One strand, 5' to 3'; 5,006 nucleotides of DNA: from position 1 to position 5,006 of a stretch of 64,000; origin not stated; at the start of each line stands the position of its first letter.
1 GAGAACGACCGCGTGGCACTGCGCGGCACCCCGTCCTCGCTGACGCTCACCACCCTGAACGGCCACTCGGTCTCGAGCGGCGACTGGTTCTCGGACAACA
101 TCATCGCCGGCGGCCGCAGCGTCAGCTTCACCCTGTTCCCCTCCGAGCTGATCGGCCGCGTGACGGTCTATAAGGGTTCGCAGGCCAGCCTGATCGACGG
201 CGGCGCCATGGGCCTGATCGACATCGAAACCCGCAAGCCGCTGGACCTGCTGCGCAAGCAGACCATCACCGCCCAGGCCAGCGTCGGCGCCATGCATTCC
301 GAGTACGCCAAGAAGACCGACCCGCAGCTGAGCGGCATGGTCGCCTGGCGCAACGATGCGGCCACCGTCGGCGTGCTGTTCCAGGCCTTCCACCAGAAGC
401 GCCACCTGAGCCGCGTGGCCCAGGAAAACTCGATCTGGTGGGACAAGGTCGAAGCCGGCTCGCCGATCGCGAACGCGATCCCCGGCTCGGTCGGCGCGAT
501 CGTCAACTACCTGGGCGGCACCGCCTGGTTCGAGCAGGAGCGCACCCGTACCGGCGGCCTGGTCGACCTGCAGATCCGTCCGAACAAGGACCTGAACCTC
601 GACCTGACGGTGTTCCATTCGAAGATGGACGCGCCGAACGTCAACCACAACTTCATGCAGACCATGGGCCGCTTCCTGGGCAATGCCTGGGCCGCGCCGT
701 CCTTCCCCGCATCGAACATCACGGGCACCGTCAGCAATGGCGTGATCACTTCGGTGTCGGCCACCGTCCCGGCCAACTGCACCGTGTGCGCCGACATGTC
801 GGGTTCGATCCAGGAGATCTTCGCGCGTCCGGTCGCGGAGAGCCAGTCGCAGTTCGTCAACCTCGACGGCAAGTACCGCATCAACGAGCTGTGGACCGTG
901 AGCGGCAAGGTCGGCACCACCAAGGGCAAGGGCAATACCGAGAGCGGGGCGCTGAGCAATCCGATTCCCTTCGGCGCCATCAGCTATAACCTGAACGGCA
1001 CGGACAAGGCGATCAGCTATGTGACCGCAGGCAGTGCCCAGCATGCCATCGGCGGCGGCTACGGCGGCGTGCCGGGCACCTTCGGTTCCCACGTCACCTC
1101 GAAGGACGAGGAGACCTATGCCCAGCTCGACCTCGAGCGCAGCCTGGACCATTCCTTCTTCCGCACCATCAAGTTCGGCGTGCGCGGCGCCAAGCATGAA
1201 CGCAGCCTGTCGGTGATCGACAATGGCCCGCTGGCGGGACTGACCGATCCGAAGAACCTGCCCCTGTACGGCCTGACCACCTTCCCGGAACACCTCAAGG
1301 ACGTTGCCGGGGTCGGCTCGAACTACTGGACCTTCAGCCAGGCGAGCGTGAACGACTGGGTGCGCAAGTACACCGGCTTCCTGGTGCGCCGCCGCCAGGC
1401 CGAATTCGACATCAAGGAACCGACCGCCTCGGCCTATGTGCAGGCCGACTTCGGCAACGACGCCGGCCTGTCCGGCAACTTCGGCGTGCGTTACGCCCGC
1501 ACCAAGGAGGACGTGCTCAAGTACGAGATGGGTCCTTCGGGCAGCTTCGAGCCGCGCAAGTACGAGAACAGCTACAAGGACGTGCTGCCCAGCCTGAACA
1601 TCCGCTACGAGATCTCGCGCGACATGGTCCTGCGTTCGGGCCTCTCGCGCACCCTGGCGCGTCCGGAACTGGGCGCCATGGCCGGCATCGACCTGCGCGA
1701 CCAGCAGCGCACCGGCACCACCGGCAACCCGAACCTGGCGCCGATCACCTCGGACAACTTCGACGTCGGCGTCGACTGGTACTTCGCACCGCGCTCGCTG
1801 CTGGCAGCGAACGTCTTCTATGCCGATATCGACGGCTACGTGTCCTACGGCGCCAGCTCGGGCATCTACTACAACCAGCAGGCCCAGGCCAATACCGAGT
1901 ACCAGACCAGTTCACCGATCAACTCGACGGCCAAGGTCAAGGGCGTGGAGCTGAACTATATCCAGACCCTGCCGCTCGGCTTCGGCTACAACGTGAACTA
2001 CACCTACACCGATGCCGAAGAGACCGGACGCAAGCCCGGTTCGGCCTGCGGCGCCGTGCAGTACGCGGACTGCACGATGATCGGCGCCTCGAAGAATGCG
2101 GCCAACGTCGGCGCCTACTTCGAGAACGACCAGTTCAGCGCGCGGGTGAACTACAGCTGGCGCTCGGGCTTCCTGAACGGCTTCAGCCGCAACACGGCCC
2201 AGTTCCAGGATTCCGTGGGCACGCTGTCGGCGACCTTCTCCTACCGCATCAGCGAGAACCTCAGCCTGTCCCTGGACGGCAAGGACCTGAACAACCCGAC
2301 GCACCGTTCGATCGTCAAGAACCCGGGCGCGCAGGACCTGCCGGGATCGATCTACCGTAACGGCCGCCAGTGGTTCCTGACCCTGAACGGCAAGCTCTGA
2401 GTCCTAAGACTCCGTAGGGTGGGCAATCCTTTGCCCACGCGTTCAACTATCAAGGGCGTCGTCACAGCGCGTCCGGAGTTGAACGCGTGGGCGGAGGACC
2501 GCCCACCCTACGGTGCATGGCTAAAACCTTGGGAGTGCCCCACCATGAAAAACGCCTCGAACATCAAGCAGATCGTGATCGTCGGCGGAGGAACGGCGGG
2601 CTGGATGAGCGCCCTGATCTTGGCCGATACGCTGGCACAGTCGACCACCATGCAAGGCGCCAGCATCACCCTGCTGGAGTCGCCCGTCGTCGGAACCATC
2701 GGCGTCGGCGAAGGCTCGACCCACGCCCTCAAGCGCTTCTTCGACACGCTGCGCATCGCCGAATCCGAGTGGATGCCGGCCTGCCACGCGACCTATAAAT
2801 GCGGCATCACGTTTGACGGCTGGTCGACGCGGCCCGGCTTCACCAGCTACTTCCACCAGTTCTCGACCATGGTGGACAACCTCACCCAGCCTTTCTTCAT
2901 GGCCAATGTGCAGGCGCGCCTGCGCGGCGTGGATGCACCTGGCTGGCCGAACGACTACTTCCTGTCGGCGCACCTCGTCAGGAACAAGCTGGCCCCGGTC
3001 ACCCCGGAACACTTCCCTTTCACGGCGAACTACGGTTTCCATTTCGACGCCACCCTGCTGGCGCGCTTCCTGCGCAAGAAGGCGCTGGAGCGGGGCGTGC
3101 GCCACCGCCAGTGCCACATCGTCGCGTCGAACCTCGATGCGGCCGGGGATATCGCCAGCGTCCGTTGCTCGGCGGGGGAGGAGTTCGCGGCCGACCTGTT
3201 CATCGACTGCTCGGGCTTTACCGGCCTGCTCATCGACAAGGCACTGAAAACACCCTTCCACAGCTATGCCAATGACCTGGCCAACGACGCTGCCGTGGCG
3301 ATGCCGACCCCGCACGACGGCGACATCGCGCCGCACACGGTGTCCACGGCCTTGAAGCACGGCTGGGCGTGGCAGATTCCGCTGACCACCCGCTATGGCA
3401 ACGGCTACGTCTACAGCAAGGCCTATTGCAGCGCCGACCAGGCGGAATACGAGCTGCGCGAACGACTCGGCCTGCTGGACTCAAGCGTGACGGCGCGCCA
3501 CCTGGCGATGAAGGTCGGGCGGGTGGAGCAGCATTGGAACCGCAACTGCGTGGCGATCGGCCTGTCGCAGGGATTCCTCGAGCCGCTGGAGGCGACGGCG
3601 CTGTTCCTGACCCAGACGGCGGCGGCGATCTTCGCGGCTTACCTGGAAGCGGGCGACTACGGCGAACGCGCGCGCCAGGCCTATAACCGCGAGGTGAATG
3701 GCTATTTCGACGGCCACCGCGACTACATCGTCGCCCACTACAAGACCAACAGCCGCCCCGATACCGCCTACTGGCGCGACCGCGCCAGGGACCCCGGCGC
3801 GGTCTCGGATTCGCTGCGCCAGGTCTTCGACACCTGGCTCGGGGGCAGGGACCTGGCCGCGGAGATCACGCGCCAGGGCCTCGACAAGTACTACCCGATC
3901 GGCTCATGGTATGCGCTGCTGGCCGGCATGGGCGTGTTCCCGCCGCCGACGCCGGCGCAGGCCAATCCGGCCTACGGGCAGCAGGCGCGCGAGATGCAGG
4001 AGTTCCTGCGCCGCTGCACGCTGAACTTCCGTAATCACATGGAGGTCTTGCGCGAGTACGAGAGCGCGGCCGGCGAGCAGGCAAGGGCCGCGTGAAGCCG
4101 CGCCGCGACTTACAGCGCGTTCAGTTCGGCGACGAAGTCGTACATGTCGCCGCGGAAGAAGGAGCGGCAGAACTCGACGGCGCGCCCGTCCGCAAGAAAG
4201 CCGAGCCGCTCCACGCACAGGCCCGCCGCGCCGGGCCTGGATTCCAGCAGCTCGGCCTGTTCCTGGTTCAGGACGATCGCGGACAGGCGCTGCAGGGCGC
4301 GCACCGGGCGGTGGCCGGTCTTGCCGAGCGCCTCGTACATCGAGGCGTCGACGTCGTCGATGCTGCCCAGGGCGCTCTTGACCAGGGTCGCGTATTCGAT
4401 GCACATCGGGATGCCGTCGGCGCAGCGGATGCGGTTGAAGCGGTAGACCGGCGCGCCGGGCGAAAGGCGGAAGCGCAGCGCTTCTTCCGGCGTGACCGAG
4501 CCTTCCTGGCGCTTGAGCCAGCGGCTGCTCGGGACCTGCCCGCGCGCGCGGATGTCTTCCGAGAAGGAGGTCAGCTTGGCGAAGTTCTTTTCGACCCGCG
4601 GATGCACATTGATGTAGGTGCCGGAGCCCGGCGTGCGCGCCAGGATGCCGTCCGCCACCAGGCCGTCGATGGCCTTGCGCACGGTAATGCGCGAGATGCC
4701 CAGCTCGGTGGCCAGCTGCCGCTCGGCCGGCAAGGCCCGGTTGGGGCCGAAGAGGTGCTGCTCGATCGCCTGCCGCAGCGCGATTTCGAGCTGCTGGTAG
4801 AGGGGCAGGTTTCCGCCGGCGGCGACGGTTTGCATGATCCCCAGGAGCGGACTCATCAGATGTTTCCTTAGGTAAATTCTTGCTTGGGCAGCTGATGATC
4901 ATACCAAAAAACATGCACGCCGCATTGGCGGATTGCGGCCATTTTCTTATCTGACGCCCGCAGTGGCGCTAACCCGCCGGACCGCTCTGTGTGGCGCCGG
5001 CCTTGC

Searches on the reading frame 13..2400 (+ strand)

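Call 39: search_protein_families(library=pfam, proteins=[window:13-2400:+], max_evalue=0.00001)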
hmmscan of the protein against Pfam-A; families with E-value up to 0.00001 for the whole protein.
window:13-2400:+ (795 aa): 3 families
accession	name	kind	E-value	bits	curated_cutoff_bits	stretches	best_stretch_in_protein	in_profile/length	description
PF00593.30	TonB_dep_Rec_b-barrel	-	1.4e-34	121.2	27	1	338-757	36-434/436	TonB dependent receptor-like, beta-barrel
PF14905.12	OMP_b-brl_3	-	9.9e-14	51.6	27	1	460-769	103-383/408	Outer membrane protein beta-barrel family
PF07715.20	Plug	-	4.2e-07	30.9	23.9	1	2-67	49-105/107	TonB-dependent Receptor Plug Domain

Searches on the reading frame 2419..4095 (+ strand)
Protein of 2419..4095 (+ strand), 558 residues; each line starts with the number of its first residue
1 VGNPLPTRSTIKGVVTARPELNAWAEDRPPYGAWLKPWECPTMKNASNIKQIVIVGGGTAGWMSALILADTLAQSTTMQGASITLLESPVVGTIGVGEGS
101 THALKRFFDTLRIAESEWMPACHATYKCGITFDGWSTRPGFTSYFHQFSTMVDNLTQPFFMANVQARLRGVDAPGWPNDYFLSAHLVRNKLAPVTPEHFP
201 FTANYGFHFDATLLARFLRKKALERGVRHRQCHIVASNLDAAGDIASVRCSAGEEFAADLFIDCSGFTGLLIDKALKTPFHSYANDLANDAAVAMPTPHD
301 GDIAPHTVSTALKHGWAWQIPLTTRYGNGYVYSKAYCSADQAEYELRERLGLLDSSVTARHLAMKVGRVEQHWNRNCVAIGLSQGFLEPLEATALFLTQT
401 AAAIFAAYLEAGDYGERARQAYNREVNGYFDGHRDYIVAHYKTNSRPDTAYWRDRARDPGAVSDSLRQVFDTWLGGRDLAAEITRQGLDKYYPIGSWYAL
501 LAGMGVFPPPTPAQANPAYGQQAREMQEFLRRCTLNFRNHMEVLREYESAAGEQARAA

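Call 39: search_protein_families(library=pfam, proteins=[window:2419-4095:+], max_evalue=0.00001)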
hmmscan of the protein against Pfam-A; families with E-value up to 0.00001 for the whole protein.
window:2419-4095:+ (558 aa): 2 families
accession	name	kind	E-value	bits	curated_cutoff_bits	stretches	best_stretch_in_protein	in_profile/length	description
PF04820.20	Trp_halogenase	-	2.5e-122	409.5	21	1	51-509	1-447/458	Tryptophan halogenase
PF01266.30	DAO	-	3.3e-07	30.6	27.9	1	52-281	2-225/353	FAD dependent oxidoreductase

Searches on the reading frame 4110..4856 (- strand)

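Call 39: search_protein_families(library=pfam, proteins=[window:4110-4856:-], max_evalue=0.00001)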
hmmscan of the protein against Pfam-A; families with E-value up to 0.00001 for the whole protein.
window:4110-4856:- (248 aa): 2 families
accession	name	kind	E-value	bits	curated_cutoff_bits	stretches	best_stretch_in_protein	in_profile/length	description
PF07702.18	UTRA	-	1e-36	126.3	23.8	1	104-239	1-140/141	UTRA domain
PF00392.27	GntR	-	2.9e-18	65.7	27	1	19-82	1-64/64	Bacterial regulatory proteins, gntR family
